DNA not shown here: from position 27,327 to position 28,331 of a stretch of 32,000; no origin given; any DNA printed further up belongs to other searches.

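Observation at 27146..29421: Divergent module: wHTH-degenerate-Nudix regulator (reverse of the NrtR domain order) plus MazG, facing a CYTH-uridine-kinase fusion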

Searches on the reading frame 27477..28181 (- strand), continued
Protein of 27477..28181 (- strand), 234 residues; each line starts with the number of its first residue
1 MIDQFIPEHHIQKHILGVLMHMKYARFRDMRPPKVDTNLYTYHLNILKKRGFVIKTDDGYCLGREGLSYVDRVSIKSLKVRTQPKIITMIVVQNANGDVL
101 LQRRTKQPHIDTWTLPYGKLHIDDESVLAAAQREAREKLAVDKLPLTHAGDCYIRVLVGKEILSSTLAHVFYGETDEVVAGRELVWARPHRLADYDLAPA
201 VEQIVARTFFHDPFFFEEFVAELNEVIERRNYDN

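Call 47: search_protein_representatives(alignment_id=A1)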
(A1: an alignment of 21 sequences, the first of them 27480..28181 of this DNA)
Query: 21 sequences, 225 profile positions. Proteins with E-value up to 0.001 (for the whole library): 1335; up to 1e-10: 619; up to 1e-30: 161. The best 150 are listed.
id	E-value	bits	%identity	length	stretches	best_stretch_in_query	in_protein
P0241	9.0e-109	378.7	-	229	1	1-223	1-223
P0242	3.2e-98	344.2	-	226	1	1-222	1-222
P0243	1.6e-77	276.5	-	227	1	7-221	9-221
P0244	2.2e-76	272.8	-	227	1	1-224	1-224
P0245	1.7e-75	269.9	-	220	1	9-223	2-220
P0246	2.0e-72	259.8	-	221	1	4-222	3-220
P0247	1.1e-71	257.5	-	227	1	3-223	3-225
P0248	2.0e-71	256.6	-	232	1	4-215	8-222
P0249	2.8e-71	256.1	-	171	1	52-223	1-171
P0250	4.3e-71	255.5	-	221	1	1-136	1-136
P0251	1.1e-69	250.9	-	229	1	8-224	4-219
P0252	2.6e-68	246.4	-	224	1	6-224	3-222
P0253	1.2e-67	244.2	-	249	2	1-158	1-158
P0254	1.7e-67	243.7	-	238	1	2-222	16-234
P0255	1.9e-67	243.6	-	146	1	1-142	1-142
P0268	4.3e-61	222.8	-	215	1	9-220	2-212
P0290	5.1e-49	183.3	-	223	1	9-222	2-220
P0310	1.6e-42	162.0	-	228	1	7-221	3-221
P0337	3.4e-38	147.9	-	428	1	9-174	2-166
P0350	2.9e-36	141.6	-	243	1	9-174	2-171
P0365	1.8e-34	135.7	-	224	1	9-220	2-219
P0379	8.6e-33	130.2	-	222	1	9-221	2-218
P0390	7.8e-32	127.1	-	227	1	7-204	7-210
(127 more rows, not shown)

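Call 48: list_cluster_members(proteins=[P0243, P0252, P0268, P0290, P0310, P0337, P0350, P0365, P0379, P0390])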
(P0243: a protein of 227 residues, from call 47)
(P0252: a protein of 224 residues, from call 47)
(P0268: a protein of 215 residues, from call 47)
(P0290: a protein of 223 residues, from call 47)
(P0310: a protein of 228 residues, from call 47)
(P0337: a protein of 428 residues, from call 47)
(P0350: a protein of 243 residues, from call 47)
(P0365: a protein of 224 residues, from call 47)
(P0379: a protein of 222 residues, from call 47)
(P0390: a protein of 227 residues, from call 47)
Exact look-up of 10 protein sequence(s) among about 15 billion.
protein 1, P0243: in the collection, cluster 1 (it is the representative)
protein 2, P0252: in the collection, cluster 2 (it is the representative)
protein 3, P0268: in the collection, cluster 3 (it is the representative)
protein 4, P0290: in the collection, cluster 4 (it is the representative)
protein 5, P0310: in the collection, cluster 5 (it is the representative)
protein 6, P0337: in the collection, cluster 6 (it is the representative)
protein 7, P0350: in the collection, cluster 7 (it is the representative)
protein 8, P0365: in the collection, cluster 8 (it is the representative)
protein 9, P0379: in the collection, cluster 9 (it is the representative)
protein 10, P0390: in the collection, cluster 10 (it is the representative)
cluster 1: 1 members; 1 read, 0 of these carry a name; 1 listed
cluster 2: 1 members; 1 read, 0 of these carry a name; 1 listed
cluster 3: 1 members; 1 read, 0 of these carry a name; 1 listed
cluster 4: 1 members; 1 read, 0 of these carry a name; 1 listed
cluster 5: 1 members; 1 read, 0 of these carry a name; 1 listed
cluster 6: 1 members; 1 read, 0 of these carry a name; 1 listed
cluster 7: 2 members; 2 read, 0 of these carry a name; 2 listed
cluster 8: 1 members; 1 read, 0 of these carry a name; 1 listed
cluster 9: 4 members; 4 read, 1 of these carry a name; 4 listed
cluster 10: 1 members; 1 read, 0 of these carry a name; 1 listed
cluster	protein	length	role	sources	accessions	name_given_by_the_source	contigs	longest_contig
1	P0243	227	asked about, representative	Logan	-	-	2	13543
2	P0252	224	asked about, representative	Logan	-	-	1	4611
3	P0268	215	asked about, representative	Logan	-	-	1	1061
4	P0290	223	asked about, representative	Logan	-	-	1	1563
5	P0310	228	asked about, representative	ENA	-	-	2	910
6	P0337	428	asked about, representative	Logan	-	-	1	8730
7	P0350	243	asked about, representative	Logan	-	-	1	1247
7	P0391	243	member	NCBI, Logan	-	-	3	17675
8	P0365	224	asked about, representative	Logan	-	-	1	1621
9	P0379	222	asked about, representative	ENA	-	-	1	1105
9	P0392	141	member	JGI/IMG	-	ADP-ribose pyrophosphatase YjhB (NUDIX family)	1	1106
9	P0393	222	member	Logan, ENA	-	-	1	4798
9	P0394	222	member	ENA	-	-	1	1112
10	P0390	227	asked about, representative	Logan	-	-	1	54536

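Call 52: find_homologous_proteins(query=A3, max_evalue=0.00001)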
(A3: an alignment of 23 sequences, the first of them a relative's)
Query A3 (23 sequences) (243 aa, profile of the alignment): 210 proteins with E <= 0.00001 among 4360 candidates; the best 120 are listed.
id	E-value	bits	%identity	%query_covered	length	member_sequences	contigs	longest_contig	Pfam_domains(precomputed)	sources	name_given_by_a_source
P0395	3.7e-81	290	52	97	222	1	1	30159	PF00293.35,PF14947.13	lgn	-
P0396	4.9e-81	289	50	98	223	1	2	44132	PF00293.35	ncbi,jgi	-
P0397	1.7e-80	288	50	96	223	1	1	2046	PF00293.35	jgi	jgi:ADP-ribose pyrophosphatase YjhB (NUDIX family)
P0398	2.4e-80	287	44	95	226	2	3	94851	PF00293.35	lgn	-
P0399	3.6e-80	287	48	98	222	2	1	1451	PF00293.35,PF24038.2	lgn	-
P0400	5.4e-80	286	51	98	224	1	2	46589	PF00293.35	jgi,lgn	jgi:ADP-ribose pyrophosphatase YjhB (NUDIX family)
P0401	2.8e-78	280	52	98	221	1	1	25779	PF00293.35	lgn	-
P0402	7.5e-77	276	46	97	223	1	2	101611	PF00293.35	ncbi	ncbi:NUDIX hydrolase [Patescibacteria group bacterium]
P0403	8.5e-77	276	49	98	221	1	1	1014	PF00293.35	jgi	jgi:ADP-ribose pyrophosphatase YjhB (NUDIX family)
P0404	6.0e-76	273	43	99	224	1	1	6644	PF00293.35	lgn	-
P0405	7.0e-76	273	48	97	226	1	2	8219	PF00293.35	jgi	jgi:ADP-ribose pyrophosphatase YjhB (NUDIX family)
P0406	8.3e-76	272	42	98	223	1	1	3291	PF00293.35,PF24038.2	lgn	-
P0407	3.2e-75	270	49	98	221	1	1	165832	PF00293.35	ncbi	-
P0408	6.1e-75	270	53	99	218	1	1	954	PF00293.35,PF24038.2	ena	-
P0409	7.3e-75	269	51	98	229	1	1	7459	PF00293.35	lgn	-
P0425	6.5e-73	263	50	98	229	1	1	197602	PF00293.35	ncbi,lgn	-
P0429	2.4e-72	261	53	97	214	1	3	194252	PF00293.35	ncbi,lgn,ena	-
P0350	4.5e-71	257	100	100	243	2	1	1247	PF00293.35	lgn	-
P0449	3.2e-70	254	40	95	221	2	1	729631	PF00293.35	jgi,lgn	jgi:ADP-ribose pyrophosphatase YjhB (NUDIX family)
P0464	1.6e-69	252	52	98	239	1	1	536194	PF00293.35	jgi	jgi:ADP-ribose pyrophosphatase YjhB (NUDIX family)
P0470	2.8e-69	251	41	95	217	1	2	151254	PF00293.35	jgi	jgi:ADP-ribose pyrophosphatase YjhB (NUDIX family)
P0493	2.5e-68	248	47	96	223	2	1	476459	PF00293.35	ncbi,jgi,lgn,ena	ncbi:MAG: NUDIX domain-containing protein [Candidatus Paceibacterota bacterium]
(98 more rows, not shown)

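Call 53: find_encoding_contigs(protein=P0493, flank=4000, max_places=1)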
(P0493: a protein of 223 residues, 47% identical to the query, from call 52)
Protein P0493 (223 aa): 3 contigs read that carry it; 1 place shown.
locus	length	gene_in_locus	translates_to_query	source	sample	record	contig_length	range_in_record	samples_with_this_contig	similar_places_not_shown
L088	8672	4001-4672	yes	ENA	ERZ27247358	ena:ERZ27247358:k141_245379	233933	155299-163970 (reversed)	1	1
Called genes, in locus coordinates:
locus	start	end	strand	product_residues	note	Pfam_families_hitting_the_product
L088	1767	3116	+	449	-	PF00156:Pribosyltran, PF14681:UPRTase, PF02224:Cytidylate_kin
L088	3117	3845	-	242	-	PF01978:TrmB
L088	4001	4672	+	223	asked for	PF00293:NUDIX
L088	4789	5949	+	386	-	PF13521:AAA_28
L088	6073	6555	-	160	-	-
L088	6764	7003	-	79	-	-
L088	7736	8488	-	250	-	PF01978:TrmB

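Call 54: find_encoding_contigs(protein=P0402, flank=4000, max_places=1)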
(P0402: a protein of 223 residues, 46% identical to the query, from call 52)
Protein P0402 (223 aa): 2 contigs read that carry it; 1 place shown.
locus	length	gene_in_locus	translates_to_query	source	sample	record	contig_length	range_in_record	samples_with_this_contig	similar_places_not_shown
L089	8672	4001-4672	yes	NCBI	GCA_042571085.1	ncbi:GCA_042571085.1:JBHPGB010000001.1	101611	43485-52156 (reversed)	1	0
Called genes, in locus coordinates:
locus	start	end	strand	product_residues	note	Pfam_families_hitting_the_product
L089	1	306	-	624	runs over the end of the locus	PF00004:AAA, PF07728:AAA_5 (faint), PF23902:AAA_lid_PRS2_C (faint), PF17862:AAA_lid_3, PF01434:Peptidase_M41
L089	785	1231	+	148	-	PF01668:SmpB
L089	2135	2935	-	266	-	PF04055:Radical_SAM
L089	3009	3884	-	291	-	PF04055:Radical_SAM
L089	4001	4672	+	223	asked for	PF00293:NUDIX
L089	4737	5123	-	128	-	PF00072:Response_reg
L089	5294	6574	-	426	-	PF04851:ResIII, PF00270:DEAD, PF00271:Helicase_C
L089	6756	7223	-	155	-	PF00581:Rhodanese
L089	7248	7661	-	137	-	-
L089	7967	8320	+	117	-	-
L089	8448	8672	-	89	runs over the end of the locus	PF00462:Glutaredoxin, PF13417:GST_N_3 (weak)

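Call 55: find_encoding_contigs(protein=P0464, flank=4000, max_places=1)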
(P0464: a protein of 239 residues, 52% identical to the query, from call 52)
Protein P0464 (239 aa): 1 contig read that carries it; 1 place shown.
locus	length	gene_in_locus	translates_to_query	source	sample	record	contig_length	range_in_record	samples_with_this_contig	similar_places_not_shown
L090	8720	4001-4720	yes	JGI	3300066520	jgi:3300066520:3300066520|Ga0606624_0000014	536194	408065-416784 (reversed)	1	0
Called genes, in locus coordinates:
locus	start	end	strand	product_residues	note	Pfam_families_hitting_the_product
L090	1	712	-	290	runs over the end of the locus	PF18205:VPDSG-CTERM (weak)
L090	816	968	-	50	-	PF18919:DUF5670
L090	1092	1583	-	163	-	-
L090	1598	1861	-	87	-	PF01541:GIY-YIG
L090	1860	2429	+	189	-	PF01467:CTP_transf_like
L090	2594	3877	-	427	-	PF13521:AAA_28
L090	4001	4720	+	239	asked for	PF00293:NUDIX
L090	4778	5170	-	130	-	-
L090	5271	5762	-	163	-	PF00160:Pro_isomerase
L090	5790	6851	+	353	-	PF00149:Metallophos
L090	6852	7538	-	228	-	PF13458:Peripla_BP_6 (faint)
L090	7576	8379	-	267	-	PF03724:META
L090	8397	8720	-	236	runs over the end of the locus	-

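Call 58: find_encoding_contigs(protein=P0407, flank=4000, max_places=1)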
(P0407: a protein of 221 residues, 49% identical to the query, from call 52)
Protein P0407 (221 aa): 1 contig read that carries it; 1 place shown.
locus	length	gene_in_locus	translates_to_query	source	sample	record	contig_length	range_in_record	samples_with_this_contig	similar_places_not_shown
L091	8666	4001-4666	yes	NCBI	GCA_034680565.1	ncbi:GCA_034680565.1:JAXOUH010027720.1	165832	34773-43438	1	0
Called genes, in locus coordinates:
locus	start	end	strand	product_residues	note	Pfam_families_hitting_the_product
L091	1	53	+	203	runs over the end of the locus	-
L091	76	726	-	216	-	PF13328:HD_4 (weak)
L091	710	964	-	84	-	-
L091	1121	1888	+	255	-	PF01978:TrmB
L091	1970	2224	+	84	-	PF02201:SWIB, PF26291:SWIB_eIF2D (weak)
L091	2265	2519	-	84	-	PF01649:Ribosomal_S20p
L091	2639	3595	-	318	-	PF00078:RVT_1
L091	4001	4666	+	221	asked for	PF00293:NUDIX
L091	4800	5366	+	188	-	PF01330:RuvA_N, PF14520:HHH_5, PF07499:RuvA_C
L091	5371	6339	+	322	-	PF01149:Fapy_DNA_glyco, PF06831:H2TH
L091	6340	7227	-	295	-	PF02475:TRM5-TYW2_MTfase (weak), PF05050:Methyltransf_21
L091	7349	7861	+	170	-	PF00588:SpoU_methylase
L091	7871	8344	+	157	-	-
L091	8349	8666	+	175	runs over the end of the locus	PF02600:DsbB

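Call 59: find_encoding_contigs(protein=P0425, flank=4000, max_places=1)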
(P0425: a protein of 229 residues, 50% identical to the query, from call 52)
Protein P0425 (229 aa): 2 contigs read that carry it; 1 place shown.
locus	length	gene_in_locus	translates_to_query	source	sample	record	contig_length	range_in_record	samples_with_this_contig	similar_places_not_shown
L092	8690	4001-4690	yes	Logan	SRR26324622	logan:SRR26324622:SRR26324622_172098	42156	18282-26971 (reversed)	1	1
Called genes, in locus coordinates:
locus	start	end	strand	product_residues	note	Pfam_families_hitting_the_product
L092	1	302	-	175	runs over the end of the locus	-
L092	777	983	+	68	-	-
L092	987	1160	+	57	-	-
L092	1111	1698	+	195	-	PF01850:PIN (weak)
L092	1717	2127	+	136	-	-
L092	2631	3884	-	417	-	PF13521:AAA_28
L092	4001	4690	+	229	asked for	PF00293:NUDIX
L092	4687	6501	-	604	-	PF00664:ABC_membrane, PF00005:ABC_tran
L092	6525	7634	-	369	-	PF13415:Beta-prop_FBX42, PF24981:Beta-prop_ATRN-LZTR1 (faint), PF01344:Kelch_1 (faint), PF24681:Kelch_KLHDC2_KLHL20_DRC7, PF13415:Beta-prop_FBX42, PF24681:Kelch_KLHDC2_KLHL20_DRC7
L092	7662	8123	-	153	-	PF01878:EVE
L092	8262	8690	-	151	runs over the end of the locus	-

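Call 60: find_encoding_contigs(protein=P0429, flank=4000, max_places=1)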
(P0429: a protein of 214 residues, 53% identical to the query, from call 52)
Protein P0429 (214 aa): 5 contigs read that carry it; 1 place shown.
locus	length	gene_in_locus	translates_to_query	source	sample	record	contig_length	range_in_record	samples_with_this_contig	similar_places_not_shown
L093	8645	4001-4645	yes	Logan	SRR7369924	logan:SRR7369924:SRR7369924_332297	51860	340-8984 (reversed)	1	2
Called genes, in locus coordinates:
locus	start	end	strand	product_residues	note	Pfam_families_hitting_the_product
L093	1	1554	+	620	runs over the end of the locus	PF13522:GATase_6, PF13537:GATase_7, PF00733:Asn_synthase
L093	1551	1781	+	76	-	-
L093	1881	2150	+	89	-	-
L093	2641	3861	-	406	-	PF13521:AAA_28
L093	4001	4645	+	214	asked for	PF00293:NUDIX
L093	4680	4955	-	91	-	-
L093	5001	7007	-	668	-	PF01471:PG_binding_1, PF01833:TIG, PF18911:PKD_4, PF01833:TIG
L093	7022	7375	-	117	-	-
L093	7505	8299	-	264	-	-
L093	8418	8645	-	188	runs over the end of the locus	?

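Call 61: find_encoding_contigs(protein=P0449, flank=4000, max_places=1)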
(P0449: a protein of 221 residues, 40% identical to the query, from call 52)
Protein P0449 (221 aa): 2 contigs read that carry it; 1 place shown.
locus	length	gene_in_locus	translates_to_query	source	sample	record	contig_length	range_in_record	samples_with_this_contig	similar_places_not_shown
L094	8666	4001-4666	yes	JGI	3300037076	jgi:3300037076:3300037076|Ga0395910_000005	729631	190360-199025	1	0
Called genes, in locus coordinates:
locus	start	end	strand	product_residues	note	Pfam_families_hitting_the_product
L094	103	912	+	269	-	PF14378:PAP2_3, PF01569:PAP2 (weak)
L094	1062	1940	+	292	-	PF14378:PAP2_3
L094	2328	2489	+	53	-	PF00471:Ribosomal_L33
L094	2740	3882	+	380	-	PF02195:ParB_N (weak)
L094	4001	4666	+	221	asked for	PF00293:NUDIX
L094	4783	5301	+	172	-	PF01928:CYTH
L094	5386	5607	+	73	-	PF00584:SecE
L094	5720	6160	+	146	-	PF02357:NusG, PF00467:KOW (weak)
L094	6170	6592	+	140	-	PF03946:Ribosomal_L11_N, PF00298:Ribosomal_L11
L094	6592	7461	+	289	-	PF00687:Ribosomal_L1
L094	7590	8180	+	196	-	PF02223:Thymidylate_kin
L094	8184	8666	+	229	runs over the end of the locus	PF02511:Thy1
